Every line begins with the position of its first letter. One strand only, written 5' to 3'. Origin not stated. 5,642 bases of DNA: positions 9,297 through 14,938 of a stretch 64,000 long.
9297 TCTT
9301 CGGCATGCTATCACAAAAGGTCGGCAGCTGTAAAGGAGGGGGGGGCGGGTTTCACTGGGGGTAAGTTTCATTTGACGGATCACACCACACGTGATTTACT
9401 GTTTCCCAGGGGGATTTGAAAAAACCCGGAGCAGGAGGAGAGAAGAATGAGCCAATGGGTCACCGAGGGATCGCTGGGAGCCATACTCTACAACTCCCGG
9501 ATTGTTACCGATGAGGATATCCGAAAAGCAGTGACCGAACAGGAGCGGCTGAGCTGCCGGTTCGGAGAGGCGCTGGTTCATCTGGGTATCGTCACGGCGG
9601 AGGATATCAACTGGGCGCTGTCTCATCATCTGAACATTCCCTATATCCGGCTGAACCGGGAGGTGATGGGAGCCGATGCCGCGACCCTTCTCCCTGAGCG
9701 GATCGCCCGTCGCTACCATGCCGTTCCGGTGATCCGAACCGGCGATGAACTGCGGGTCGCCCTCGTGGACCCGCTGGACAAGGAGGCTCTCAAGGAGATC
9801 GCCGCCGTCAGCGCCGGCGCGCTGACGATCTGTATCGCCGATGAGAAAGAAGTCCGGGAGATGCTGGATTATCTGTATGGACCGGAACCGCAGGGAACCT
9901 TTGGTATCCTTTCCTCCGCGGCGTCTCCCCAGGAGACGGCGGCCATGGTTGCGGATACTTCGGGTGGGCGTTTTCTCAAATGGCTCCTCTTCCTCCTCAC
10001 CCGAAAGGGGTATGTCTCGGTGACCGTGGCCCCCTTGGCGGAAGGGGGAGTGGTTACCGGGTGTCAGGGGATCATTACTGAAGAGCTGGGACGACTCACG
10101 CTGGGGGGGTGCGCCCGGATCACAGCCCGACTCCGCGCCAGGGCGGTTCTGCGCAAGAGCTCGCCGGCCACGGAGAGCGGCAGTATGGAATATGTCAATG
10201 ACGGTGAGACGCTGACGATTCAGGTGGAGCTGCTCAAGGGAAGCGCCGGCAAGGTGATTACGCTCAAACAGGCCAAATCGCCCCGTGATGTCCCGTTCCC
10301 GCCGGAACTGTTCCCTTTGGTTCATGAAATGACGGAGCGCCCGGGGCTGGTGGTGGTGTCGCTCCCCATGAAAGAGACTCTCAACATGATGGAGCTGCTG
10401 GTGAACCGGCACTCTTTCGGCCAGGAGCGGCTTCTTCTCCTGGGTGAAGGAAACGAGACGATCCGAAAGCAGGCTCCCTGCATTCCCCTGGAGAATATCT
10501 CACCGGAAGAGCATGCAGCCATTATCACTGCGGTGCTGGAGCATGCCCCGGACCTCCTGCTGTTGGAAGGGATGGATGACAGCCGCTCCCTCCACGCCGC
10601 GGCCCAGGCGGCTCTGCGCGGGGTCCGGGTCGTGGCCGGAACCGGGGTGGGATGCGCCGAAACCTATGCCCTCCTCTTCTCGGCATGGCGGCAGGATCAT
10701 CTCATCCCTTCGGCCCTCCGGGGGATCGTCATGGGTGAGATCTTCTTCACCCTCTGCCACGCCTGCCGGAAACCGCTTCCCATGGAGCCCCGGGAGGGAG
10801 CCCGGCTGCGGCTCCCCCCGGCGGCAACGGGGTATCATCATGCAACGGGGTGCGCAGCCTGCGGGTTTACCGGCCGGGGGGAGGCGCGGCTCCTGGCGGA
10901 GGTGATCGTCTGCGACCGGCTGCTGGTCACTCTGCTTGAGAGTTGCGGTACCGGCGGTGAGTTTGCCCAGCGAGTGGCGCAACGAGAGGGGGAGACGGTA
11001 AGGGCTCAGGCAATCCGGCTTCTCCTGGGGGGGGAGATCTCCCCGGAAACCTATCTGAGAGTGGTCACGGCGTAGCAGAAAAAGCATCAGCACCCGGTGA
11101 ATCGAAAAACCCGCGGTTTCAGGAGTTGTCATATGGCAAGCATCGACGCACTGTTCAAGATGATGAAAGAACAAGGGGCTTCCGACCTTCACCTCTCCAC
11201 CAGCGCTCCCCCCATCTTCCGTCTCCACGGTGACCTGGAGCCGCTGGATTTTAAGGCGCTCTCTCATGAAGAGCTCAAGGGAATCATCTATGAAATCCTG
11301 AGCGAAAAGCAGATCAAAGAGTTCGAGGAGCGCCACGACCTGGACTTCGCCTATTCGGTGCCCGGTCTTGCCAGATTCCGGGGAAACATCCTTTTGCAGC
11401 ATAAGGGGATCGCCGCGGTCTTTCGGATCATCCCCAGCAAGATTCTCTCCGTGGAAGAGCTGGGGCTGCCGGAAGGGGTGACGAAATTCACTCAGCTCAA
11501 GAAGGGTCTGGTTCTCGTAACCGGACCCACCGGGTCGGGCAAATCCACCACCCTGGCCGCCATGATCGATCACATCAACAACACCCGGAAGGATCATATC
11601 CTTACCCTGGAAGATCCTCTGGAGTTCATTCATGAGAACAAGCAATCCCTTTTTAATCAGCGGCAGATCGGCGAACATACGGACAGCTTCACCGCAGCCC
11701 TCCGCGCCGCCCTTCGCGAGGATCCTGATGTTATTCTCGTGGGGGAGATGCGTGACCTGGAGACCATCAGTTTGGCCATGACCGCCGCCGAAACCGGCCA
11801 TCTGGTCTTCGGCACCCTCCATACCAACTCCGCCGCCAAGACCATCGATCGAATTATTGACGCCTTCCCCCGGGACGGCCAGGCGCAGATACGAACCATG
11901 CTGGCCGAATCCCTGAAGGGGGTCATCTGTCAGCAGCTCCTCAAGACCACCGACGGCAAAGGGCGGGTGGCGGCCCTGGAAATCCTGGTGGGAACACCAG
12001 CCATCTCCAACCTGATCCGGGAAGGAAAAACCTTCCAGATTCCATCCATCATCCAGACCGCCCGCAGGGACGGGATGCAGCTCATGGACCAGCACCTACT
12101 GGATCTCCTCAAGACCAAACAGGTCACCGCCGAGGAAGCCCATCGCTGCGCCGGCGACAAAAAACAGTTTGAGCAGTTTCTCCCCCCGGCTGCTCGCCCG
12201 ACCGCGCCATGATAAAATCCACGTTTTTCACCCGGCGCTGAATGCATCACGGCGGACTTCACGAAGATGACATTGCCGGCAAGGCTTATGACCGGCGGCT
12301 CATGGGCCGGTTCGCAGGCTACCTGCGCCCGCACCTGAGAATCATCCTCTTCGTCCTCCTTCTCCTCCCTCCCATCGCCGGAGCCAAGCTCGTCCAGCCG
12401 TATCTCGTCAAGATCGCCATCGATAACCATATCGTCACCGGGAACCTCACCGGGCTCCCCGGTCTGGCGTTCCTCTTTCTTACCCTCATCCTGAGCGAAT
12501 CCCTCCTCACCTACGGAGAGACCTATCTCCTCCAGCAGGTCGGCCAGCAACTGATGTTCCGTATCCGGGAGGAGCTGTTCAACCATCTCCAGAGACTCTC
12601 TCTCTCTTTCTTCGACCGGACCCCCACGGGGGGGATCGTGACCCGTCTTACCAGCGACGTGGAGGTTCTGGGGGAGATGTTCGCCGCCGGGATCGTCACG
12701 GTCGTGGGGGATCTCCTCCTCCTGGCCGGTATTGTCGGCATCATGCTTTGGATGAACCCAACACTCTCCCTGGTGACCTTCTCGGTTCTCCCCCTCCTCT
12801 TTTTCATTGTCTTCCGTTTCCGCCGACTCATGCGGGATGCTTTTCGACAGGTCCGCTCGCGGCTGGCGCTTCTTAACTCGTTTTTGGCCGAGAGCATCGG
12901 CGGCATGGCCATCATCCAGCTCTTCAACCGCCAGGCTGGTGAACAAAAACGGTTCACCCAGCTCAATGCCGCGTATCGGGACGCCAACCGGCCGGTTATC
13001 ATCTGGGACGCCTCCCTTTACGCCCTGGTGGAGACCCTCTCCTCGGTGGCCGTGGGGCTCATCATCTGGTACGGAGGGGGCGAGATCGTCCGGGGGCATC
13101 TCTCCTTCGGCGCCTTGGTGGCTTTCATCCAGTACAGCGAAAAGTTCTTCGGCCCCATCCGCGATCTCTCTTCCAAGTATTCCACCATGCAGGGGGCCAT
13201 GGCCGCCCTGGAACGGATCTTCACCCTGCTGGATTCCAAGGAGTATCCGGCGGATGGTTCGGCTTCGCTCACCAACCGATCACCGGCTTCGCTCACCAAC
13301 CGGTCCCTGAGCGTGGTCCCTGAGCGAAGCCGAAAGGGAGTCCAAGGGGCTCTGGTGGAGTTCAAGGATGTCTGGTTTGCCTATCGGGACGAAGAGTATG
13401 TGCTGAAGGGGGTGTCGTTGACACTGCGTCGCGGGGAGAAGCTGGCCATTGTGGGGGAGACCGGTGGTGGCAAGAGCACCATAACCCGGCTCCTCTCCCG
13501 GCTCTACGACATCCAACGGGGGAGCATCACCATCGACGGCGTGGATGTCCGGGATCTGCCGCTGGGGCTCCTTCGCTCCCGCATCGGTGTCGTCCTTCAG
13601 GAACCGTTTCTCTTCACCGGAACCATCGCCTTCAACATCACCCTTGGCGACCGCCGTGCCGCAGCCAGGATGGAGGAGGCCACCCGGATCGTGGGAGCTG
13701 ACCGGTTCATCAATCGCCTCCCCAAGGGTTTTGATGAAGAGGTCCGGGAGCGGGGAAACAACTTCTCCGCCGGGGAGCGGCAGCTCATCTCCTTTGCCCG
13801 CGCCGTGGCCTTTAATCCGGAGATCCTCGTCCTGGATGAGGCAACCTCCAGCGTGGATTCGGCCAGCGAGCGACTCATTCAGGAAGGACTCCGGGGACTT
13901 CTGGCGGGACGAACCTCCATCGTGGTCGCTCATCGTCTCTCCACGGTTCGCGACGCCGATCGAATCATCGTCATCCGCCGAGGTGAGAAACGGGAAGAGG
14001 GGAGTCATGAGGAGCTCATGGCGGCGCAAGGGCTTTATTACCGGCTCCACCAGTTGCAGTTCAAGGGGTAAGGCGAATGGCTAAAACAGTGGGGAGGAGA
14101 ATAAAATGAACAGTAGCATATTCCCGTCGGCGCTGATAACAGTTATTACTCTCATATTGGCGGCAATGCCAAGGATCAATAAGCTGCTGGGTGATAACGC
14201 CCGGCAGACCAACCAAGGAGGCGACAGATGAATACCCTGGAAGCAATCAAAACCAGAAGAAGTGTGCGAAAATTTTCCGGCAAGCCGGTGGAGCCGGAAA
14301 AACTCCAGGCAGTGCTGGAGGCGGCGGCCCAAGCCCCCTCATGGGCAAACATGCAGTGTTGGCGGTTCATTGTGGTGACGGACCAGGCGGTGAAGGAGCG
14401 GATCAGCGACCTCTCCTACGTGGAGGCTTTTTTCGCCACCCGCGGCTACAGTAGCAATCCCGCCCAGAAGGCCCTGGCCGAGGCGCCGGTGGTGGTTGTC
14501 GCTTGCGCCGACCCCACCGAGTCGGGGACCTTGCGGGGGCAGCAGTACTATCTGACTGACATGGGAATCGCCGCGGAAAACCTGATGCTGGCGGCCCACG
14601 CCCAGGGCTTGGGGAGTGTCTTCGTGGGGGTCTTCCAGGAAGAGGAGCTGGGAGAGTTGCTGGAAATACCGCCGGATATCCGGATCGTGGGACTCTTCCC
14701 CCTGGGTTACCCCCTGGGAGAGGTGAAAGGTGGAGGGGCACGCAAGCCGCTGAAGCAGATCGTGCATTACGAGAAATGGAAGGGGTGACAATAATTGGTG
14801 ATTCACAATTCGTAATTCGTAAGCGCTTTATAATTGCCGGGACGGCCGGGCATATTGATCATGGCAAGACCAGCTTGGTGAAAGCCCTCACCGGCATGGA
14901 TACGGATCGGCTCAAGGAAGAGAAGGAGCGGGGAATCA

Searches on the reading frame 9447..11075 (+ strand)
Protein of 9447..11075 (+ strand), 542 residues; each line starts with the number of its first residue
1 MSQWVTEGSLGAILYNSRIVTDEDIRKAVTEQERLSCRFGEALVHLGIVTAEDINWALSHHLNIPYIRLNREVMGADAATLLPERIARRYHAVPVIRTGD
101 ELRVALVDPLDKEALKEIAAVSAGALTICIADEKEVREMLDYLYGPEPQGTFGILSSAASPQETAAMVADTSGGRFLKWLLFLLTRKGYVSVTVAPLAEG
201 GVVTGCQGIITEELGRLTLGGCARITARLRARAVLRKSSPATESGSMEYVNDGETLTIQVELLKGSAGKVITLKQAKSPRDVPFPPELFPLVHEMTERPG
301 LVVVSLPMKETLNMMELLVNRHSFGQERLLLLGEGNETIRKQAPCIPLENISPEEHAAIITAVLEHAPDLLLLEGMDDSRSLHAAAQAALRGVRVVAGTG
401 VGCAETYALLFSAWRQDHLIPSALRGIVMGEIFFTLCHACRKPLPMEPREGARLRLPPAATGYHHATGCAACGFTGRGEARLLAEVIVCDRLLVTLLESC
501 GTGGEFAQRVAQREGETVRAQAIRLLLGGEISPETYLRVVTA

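Call 19: search_protein_families(library=pfam, proteins=[window:9447-11075:+], max_evalue=0.00001)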
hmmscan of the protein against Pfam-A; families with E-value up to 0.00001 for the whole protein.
window:9447-11075:+ (542 aa): 2 families
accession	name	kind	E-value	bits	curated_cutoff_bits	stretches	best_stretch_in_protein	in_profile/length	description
PF05157.20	MshEN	-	3.5e-17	62.6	23.1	1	62-148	1-88/90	MshEN domain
PF00437.27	T2SSE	-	1.8e-06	27.3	24.9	1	357-532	201-364/370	Type II/IV secretion system protein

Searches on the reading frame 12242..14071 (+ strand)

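Call 19: search_protein_families(library=pfam, proteins=[window:12242-14071:+], max_evalue=0.00001)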
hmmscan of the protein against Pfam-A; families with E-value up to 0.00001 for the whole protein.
window:12242-14071:+ (609 aa): 2 families
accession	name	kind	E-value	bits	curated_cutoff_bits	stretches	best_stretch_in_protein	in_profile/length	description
PF00664.28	ABC_membrane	-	8.1e-53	180.3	28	1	47-305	13-273/274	ABC transporter transmembrane region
PF00005.33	ABC_tran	-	2.3e-28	100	25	1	388-536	1-137/137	ABC transporter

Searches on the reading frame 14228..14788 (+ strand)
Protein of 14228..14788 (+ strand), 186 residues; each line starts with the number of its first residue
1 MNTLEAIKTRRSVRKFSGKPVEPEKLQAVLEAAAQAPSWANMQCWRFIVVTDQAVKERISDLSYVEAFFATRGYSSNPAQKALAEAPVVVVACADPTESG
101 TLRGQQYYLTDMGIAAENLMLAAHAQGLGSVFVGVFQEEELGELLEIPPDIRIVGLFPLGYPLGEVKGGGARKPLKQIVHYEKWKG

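Call 19: search_protein_families(library=pfam, proteins=[window:14228-14788:+], max_evalue=0.00001)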
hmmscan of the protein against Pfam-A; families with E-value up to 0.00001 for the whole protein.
window:14228-14788:+ (186 aa): 2 families
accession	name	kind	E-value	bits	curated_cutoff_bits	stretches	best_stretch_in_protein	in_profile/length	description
PF00881.29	Nitroreductase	-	1.1e-38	133.4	23.5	1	7-161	1-167/167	Nitroreductase family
PF14512.11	TM1586_NiRdase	-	8.9e-16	58.6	27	0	107-183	79-153/215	Putative TM nitroreductase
